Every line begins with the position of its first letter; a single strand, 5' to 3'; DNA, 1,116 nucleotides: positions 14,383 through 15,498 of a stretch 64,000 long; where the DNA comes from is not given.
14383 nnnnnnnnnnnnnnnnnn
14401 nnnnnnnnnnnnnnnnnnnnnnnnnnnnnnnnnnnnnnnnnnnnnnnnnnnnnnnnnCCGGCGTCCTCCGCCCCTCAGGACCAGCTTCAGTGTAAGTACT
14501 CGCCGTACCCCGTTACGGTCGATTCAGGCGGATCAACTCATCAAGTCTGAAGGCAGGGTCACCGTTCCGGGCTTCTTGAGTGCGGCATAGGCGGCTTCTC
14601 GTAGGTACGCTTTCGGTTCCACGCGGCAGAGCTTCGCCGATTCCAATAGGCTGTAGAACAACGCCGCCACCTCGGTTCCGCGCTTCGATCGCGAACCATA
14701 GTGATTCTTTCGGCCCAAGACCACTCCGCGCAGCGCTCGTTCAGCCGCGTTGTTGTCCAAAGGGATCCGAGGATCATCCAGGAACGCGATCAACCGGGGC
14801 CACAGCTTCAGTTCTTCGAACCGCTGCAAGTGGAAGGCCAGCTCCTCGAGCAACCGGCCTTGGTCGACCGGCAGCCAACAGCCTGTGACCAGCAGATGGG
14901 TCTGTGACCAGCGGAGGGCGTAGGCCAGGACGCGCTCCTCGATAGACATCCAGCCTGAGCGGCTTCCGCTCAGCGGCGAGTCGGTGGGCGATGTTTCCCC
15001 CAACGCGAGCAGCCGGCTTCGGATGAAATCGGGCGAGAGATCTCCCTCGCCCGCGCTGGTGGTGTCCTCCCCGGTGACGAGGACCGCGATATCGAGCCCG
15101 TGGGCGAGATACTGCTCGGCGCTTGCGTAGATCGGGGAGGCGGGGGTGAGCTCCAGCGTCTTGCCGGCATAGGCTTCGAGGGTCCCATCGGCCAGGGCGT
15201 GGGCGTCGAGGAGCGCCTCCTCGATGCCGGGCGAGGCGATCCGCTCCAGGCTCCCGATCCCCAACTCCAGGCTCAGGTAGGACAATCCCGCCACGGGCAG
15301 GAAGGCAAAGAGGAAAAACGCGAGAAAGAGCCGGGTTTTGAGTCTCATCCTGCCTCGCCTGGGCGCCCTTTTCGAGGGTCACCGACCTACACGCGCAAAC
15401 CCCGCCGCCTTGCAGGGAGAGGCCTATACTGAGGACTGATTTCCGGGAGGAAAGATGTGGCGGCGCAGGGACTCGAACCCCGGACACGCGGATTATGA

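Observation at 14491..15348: IS66-family transposase C-terminal remnant fused in-frame into and splitting a sensor histidine kinase gene, immediately beside tRNA-Met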

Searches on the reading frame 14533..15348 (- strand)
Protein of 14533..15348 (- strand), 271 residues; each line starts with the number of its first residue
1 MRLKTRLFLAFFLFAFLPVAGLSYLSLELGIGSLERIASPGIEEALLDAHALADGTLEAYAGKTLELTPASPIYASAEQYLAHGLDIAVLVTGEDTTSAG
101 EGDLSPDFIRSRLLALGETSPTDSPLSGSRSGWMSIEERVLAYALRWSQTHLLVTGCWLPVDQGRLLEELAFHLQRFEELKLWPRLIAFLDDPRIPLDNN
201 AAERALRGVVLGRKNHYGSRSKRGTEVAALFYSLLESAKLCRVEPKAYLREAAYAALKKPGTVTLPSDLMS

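Call 4: search_protein_families(library=pfam, proteins=[window:14533-15348:-], max_evalue=0.1)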
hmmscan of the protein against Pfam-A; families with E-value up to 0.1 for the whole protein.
window:14533-15348:- (271 aa): 2 families
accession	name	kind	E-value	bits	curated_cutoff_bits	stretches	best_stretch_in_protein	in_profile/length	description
PF03050.20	DDE_Tnp_IS66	-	4e-13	49.9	23.1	1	180-226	237-283/284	Transposase IS66 family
PF13817.11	DDE_Tnp_IS66_C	-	0.0011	19.5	30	1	233-250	1-18/39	IS66 C-terminal element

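Call 5: search_protein_families(library=ncbifam, proteins=[window:14533-15348:-], max_evalue=0.1)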
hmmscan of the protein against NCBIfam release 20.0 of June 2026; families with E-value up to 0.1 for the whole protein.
window:14533-15348:- (271 aa): 1 family
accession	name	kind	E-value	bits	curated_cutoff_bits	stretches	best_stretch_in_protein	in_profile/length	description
NF033517.1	transpos_IS66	equivalog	4.2e-24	85.3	180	1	180-252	311-383/387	IS66 family transposase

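Call 28: find_encoding_contigs(protein=window:14533-15348:-, flank=3000, max_places=10)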
Protein window:14533-15348:- (271 aa): 4 contigs read that carry it; 1 place shown.
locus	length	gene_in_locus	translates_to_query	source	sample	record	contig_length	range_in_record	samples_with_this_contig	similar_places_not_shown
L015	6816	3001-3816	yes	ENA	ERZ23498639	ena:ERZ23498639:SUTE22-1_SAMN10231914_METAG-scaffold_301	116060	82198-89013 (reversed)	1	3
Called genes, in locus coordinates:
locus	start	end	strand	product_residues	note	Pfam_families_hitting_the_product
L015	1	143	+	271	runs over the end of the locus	-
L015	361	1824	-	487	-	PF00478:IMPDH, PF03060:NMO (faint), PF00571:CBS, PF01070:FMN_dh (weak)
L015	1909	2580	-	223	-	-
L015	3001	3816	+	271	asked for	PF03050:DDE_Tnp_IS66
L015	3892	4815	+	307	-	PF00672:HAMP, PF13581:HATPase_c_2, PF02518:HATPase_c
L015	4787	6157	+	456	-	PF00072:Response_reg, PF00158:Sigma54_activat, PF14532:Sigma54_activ_2, PF25601:AAA_lid_14, PF02954:HTH_8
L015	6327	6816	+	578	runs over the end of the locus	PF01103:Omp85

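Call 42: list_cluster_members(proteins=[P0001, window:14533-15348:-, window:12192-13562:-])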
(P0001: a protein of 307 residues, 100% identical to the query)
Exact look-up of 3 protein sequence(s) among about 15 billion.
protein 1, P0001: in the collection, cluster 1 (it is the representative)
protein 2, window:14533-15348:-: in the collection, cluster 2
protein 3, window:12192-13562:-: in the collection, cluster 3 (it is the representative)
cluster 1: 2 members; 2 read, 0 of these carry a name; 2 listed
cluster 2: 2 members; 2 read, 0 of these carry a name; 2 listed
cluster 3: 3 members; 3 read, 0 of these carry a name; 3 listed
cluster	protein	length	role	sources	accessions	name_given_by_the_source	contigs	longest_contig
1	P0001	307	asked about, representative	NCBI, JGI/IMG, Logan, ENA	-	-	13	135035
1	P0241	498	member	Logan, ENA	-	-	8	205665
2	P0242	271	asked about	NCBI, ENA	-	-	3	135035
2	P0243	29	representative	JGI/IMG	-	-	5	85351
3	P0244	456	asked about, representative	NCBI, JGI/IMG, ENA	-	-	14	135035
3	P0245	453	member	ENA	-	-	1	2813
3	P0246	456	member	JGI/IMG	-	-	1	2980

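Call 44: find_encoding_contigs(protein=P0241, flank=6000, max_places=8)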
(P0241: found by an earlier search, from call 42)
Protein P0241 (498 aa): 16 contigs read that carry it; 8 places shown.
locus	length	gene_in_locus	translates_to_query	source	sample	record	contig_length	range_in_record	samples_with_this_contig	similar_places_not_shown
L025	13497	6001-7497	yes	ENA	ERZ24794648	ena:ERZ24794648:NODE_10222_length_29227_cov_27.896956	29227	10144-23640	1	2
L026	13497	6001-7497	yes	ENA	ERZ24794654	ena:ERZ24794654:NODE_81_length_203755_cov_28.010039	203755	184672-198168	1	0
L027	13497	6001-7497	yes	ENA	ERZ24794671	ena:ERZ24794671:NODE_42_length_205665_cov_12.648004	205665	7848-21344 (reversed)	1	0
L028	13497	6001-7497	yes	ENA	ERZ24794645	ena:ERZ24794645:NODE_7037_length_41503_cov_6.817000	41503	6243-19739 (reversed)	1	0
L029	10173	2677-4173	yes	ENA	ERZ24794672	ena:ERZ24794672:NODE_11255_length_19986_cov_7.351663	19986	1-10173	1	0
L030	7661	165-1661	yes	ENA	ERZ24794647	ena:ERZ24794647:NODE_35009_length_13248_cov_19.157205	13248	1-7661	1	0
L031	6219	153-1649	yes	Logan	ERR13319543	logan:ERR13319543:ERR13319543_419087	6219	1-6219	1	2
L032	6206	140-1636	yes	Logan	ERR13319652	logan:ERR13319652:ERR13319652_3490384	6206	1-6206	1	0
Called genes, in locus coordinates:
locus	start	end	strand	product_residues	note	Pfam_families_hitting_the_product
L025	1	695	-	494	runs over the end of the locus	-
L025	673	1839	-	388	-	-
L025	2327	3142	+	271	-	-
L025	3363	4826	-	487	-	PF00478:IMPDH, PF03060:NMO (faint), PF00571:CBS, PF01070:FMN_dh (weak)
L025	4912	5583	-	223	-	-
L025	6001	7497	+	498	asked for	PF00672:HAMP, PF13581:HATPase_c_2, PF02518:HATPase_c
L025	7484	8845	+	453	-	PF00072:Response_reg, PF00158:Sigma54_activat, PF14532:Sigma54_activ_2, PF07728:AAA_5 (weak), PF25601:AAA_lid_14, PF02954:HTH_8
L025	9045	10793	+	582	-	PF01103:Omp85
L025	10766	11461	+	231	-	PF14334:DUF4390 (weak)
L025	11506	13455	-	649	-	PF12969:DUF3857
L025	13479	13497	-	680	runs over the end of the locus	PF12969:DUF3857, PF01841:Transglut_core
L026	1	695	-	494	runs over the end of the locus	-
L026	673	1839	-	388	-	-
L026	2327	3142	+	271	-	-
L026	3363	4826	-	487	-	PF00478:IMPDH, PF03060:NMO (faint), PF00571:CBS, PF01070:FMN_dh (weak)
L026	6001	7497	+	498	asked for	PF00672:HAMP, PF13581:HATPase_c_2, PF02518:HATPase_c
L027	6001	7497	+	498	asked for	PF00672:HAMP, PF13581:HATPase_c_2, PF02518:HATPase_c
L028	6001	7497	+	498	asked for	PF00672:HAMP, PF13581:HATPase_c_2, PF02518:HATPase_c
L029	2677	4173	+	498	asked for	PF00672:HAMP, PF13581:HATPase_c_2, PF02518:HATPase_c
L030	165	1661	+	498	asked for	PF00672:HAMP, PF13581:HATPase_c_2, PF02518:HATPase_c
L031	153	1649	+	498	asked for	PF00672:HAMP, PF13581:HATPase_c_2, PF02518:HATPase_c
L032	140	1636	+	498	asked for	PF00672:HAMP, PF13581:HATPase_c_2, PF02518:HATPase_c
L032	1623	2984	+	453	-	PF00072:Response_reg, PF00158:Sigma54_activat, PF14532:Sigma54_activ_2, PF07728:AAA_5 (weak), PF25601:AAA_lid_14, PF02954:HTH_8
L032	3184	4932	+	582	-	PF01103:Omp85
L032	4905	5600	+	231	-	PF14334:DUF4390 (weak)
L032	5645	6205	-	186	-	?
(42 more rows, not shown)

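Call 57: list_cluster_members(proteins=[L003:2470-3933:-, L003:8436-10172:+, L003:10782-12767:+, L003:1437-2252:+, L025:3363-4826:-, L025:7484-8845:+, L025:9045-10793:+])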
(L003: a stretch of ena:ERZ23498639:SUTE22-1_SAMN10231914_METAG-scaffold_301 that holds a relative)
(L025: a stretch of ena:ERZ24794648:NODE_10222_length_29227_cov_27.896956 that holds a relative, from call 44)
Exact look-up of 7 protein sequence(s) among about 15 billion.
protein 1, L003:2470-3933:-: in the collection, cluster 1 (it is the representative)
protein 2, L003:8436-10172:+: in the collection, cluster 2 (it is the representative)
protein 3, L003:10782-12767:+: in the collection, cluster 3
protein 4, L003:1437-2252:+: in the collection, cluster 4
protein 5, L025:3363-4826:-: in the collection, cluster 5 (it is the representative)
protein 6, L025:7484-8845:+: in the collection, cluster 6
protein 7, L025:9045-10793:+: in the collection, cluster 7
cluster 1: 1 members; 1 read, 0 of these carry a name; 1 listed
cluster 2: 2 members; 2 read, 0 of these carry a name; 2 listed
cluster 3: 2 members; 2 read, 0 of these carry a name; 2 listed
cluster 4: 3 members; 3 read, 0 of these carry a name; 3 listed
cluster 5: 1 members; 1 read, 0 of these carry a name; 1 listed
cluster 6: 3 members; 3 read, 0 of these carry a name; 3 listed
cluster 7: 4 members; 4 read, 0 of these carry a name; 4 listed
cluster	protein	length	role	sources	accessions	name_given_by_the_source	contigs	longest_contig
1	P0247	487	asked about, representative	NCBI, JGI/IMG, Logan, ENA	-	-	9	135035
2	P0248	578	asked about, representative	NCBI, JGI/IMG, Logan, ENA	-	-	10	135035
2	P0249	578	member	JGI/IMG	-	-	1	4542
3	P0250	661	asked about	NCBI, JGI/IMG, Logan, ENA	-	-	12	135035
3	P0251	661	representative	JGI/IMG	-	-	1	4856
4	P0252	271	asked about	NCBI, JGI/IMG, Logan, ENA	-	-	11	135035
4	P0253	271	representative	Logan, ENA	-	-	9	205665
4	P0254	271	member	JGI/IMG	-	-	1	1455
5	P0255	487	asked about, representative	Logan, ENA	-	-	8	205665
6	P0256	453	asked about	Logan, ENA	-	-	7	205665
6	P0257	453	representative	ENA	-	-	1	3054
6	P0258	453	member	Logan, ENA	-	-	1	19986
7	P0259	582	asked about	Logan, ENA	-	-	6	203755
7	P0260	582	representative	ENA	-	-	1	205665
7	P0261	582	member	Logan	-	-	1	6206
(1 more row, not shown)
